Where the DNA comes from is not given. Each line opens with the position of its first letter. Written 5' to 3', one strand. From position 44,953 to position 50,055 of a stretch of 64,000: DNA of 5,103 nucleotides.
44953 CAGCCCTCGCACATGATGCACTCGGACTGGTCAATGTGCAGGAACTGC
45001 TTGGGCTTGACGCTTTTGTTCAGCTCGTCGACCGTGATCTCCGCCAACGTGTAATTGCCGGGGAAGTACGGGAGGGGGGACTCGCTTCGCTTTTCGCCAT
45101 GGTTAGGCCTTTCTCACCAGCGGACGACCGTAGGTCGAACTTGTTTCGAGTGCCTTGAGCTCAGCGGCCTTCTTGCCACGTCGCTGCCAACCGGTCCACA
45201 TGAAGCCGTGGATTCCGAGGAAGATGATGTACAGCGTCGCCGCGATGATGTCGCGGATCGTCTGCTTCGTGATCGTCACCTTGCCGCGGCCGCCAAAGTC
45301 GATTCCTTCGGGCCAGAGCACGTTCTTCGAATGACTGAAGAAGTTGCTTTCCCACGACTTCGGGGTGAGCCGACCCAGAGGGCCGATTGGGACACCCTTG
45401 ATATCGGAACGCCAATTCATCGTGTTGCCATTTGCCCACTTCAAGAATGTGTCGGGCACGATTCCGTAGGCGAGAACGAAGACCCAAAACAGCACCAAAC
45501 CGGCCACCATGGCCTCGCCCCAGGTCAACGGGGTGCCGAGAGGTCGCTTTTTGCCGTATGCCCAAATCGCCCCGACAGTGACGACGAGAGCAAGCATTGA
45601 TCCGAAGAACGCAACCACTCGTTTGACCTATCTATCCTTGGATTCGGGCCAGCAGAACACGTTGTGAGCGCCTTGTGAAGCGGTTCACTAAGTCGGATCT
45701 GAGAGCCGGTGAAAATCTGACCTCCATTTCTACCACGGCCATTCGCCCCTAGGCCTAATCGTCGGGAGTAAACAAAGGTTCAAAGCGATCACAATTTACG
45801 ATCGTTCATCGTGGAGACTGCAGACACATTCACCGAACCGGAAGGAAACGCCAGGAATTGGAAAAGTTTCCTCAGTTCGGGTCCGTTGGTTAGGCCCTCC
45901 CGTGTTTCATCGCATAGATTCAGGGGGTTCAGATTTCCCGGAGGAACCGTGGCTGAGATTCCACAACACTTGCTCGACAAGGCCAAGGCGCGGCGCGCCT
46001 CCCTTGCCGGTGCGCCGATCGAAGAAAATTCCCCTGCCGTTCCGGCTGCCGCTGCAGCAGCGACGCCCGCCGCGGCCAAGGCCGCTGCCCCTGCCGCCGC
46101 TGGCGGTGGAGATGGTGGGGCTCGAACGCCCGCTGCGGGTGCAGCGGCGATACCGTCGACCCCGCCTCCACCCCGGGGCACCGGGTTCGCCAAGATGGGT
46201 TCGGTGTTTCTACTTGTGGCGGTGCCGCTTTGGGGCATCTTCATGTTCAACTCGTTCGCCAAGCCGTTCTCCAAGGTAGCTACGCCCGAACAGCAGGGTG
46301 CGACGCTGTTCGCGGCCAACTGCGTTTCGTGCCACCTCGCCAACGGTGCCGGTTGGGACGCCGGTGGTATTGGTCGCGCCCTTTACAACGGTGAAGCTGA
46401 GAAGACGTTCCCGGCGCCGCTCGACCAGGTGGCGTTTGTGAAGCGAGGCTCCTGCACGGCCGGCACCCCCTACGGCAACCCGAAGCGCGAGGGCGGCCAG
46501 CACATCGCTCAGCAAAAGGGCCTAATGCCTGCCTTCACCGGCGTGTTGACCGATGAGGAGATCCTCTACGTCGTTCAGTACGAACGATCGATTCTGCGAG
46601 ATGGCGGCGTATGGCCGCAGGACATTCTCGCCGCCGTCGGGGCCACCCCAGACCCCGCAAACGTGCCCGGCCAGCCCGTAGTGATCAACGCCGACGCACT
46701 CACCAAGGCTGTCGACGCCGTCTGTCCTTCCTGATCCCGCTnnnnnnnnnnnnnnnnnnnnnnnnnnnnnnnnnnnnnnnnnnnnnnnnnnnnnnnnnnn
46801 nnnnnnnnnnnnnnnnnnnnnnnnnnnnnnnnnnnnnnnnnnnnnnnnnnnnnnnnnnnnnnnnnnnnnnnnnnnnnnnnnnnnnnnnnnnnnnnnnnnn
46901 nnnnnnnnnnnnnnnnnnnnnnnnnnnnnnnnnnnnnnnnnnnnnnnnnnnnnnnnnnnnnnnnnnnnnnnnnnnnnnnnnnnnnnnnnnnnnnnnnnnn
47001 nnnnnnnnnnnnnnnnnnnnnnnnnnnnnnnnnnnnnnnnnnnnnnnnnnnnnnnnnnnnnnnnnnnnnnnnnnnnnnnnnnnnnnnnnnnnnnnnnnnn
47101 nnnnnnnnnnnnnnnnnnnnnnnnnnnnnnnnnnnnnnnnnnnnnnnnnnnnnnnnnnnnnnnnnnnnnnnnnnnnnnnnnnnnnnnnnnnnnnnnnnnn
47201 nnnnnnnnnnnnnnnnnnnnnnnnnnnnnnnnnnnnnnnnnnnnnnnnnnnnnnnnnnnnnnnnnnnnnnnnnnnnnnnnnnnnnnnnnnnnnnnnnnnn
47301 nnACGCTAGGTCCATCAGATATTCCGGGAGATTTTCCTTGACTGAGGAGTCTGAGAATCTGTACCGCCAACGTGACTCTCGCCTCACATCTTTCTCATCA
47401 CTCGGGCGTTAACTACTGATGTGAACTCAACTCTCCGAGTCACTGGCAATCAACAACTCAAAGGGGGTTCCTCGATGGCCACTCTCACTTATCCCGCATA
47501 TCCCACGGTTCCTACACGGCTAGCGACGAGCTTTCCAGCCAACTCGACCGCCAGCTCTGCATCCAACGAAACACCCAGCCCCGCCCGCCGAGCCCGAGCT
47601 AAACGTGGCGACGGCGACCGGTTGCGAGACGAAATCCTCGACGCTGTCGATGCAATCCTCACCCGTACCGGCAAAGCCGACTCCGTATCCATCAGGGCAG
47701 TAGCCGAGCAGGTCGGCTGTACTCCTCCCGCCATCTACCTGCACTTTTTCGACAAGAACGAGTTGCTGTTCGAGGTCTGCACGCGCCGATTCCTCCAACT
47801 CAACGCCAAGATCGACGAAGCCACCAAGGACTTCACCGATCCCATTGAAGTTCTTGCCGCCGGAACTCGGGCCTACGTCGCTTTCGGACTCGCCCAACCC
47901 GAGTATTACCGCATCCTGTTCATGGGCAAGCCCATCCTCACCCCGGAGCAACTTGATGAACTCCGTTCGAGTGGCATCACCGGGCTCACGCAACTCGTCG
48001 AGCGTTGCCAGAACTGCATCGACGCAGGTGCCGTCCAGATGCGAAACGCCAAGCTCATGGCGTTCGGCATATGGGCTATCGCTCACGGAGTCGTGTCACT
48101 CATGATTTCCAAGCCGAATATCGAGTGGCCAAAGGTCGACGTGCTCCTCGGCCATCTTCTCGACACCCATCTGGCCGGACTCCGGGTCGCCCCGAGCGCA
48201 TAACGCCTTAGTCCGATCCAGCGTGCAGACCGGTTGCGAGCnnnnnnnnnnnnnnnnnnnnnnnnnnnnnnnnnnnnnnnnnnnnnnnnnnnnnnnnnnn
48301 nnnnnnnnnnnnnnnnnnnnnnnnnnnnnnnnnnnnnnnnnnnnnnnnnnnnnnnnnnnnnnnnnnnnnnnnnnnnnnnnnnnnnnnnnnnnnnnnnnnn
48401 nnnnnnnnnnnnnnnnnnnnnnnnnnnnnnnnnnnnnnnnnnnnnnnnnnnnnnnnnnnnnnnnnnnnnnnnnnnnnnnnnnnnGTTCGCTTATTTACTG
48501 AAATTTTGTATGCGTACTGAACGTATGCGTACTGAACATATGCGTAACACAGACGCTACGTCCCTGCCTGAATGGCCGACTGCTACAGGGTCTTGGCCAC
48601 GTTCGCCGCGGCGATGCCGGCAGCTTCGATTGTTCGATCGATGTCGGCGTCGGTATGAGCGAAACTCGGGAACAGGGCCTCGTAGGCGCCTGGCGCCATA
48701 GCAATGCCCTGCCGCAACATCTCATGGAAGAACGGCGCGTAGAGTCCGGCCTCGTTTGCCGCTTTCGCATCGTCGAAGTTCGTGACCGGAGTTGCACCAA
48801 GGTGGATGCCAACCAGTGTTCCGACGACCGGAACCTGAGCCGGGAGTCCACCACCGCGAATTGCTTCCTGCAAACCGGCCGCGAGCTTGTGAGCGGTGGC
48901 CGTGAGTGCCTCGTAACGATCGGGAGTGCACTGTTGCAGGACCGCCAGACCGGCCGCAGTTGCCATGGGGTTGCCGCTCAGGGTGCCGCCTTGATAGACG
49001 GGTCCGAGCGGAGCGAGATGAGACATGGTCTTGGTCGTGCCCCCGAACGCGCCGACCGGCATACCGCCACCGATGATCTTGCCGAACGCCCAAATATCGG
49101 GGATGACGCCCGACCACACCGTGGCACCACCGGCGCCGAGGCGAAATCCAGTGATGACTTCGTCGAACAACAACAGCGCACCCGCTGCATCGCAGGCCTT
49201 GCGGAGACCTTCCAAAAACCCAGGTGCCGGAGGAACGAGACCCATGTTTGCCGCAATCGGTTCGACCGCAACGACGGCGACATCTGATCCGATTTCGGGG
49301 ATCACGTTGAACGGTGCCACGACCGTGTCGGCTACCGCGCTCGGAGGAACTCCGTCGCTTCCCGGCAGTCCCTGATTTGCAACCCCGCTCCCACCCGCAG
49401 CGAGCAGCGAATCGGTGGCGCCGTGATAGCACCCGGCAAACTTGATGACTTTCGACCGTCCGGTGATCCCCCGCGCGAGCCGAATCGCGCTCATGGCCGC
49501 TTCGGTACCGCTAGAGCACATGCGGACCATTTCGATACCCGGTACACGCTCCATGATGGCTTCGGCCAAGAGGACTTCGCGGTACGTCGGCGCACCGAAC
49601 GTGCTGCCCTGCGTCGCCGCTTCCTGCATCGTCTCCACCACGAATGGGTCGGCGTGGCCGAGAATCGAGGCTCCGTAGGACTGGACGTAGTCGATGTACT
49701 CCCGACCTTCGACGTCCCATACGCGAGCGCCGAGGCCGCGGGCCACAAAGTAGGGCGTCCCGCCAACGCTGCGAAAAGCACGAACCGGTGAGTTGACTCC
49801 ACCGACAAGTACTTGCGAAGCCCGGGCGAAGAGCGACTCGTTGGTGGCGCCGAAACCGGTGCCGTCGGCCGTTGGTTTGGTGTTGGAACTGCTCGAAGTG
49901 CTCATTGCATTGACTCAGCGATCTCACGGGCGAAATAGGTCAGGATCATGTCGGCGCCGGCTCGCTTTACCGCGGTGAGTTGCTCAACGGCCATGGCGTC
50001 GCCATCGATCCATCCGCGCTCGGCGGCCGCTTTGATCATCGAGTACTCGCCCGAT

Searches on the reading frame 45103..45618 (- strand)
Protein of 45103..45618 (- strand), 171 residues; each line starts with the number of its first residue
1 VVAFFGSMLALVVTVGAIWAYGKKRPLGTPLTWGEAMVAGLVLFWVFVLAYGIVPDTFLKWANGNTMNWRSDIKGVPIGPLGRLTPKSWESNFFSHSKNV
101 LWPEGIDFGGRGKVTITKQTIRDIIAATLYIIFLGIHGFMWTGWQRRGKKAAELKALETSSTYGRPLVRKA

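Call 4: search_protein_families(library=pfam, proteins=[window:45103-45618:-])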
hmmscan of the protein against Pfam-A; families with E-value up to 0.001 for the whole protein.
window:45103-45618:- (171 aa): 0 families

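Call 69: search_protein_families(library=ncbifam, proteins=[window:45103-45618:-], max_evalue=0.001)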
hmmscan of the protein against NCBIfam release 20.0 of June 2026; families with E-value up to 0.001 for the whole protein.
window:45103-45618:- (171 aa): 0 families

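Call 85: find_homologous_proteins(query=window:45103-45618:-, max_evalue=0.00001)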
Query window:45103-45618:- (171 aa): 330 proteins with E <= 0.00001 among 429 candidates; the best 120 are listed.
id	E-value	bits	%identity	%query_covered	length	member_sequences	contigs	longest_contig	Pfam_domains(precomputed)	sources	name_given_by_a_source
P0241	3.8e-106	371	100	96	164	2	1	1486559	-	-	-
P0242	4.3e-96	338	88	96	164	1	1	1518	-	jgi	jgi:hypothetical protein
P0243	5.5e-95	334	85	99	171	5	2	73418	-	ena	-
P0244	1.3e-92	327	81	100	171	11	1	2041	-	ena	-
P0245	1.7e-92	326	87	96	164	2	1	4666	-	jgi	jgi:hypothetical protein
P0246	1.6e-91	323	81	100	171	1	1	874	-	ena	-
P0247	9.4e-90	317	82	96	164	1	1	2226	-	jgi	jgi:hypothetical protein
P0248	1.1e-89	317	79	99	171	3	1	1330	-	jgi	jgi:hypothetical protein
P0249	1.5e-87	310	80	95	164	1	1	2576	-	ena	-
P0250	1.1e-66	242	61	100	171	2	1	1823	-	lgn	-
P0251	1.3e-66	242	59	100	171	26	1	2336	-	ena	-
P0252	2.0e-66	241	61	100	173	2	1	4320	-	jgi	jgi:hypothetical protein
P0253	2.0e-66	241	60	100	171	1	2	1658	-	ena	-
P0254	8.0e-66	239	62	100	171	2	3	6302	-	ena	-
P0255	3.9e-65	237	58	100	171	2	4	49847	-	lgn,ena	-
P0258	9.1e-64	232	60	100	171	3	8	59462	-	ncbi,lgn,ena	-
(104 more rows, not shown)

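Call 86: find_encoding_contigs(protein=P0243, flank=2500, max_places=2)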
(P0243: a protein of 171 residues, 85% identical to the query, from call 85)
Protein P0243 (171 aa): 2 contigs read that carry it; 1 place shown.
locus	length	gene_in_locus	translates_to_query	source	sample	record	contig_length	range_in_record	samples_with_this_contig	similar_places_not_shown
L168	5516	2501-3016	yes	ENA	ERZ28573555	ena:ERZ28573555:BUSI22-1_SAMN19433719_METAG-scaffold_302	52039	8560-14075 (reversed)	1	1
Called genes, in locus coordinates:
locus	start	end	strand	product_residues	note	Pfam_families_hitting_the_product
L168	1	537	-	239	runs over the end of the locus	PF00440:TetR_N (weak), PF13305:TetR_C_33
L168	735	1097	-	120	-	-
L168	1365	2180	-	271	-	PF13442:Cytochrome_CBB3 (weak)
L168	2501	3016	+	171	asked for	-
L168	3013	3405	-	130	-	-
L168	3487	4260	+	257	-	PF00033:Cytochrome_B, PF13631:Cytochrom_B_N_2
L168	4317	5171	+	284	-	PF00032:Cytochrom_B_C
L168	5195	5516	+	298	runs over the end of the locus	PF00355:Rieske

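Call 87: find_encoding_contigs(protein=P0245, flank=2500, max_places=1)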
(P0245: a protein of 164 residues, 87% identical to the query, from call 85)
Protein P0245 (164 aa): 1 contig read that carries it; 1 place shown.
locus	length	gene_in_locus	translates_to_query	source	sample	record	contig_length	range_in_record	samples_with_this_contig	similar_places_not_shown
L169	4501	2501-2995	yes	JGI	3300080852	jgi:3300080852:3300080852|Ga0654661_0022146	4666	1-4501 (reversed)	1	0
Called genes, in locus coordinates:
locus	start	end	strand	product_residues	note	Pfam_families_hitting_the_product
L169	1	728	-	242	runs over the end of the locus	PF00440:TetR_N (weak), PF13305:TetR_C_33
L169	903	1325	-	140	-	-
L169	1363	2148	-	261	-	PF13442:Cytochrome_CBB3 (weak)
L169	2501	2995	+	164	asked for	-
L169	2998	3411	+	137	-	PF13187:Fer4_9 (faint), PF13484:Fer4_16 (faint), PF14697:Fer4_21 (faint), PF12797:Fer4_2 (faint), PF12838:Fer4_7, PF00037:Fer4, PF12837:Fer4_6 (weak), PF13237:Fer4_10 (weak), +1 more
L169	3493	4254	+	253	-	PF00033:Cytochrome_B, PF13631:Cytochrom_B_N_2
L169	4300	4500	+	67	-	?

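Call 88: find_encoding_contigs(protein=P0258, flank=2500, max_places=1)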
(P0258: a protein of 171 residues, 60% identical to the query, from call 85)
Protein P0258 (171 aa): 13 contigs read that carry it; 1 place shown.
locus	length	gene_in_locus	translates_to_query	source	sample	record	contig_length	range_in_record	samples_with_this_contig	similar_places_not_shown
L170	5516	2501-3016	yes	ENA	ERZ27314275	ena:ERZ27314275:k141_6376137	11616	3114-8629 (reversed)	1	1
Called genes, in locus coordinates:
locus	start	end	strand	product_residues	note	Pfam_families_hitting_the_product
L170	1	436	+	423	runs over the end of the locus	PF00890:FAD_binding_2 (weak), PF01266:DAO (weak), PF01494:FAD_binding_3, PF07992:Pyr_redox_2 (weak), PF12831:FAD_oxidored, PF13450:NAD_binding_8 (weak), PF01266:DAO (weak), PF22578:GGR_cat (weak), +1 more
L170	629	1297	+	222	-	PF00440:TetR_N, PF13305:TetR_C_33, PF21351:TetR_C_41 (faint)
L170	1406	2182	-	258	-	PF00034:Cytochrom_C, PF13442:Cytochrome_CBB3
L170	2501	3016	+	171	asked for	-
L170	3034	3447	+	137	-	PF13183:Fer4_8 (faint), PF13187:Fer4_9 (faint), PF13484:Fer4_16 (faint), PF14697:Fer4_21 (weak), PF12838:Fer4_7, PF00037:Fer4, PF12837:Fer4_6 (weak), PF13237:Fer4_10 (weak), +2 more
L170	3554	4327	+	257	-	PF00033:Cytochrome_B, PF13631:Cytochrom_B_N_2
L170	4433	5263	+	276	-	PF00032:Cytochrom_B_C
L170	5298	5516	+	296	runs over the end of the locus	PF00355:Rieske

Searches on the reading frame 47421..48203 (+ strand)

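Call 21: search_protein_families(library=pfam, proteins=[window:47421-48203:+])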
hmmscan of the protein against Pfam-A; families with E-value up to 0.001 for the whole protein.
window:47421-48203:+ (260 aa): 2 families
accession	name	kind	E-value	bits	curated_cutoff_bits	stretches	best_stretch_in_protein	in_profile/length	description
PF13305.11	TetR_C_33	-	7.8e-10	39.8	26.8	1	145-233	1-86/103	Tetracyclin repressor-like, C-terminal domain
PF00440.29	TetR_N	-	7.9e-07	29.2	24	1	87-119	15-47/47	Bacterial regulatory proteins, tetR family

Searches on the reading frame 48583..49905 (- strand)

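Call 21: search_protein_families(library=pfam, proteins=[window:48583-49905:-])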
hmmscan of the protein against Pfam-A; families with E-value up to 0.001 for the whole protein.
window:48583-49905:- (440 aa): 1 family
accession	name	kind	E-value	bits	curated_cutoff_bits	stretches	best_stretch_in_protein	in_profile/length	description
PF00202.27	Aminotran_3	-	8.5e-68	229.3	30.5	1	50-402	9-370/403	Aminotransferase class-III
